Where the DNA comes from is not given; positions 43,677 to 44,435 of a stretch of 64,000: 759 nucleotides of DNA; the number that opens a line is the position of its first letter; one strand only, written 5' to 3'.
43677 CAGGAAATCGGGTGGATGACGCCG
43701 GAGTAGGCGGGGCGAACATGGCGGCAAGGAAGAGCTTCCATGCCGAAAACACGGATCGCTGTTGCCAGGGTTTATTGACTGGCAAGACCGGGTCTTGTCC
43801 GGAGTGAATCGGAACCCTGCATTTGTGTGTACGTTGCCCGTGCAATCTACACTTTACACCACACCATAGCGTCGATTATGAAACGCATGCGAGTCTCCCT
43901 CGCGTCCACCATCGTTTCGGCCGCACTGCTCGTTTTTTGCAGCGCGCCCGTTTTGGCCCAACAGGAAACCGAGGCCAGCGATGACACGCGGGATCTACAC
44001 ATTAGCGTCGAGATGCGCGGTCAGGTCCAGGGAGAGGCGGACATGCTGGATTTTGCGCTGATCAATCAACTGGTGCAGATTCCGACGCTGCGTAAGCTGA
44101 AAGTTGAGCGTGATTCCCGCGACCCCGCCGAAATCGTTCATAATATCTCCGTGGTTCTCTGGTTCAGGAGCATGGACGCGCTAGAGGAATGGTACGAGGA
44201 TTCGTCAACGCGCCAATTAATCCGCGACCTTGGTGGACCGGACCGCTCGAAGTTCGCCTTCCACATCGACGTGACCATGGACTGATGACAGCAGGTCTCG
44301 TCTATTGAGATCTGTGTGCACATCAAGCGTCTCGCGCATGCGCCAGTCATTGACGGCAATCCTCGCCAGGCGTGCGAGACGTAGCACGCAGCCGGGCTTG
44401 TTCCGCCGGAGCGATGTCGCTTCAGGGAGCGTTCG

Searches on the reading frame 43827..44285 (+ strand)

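Call 35: search_protein_families(library=pfam, proteins=[window:43827-44285:+], max_evalue=0.01)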
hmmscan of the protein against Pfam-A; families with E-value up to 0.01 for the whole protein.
window:43827-44285:+ (152 aa): 1 family
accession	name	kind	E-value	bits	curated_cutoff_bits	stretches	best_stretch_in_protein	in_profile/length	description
PF20500.4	DNA-PKcs_N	-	0.0093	14.5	26.1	0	5-93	408-494/810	DNA-PKcs, N-terminal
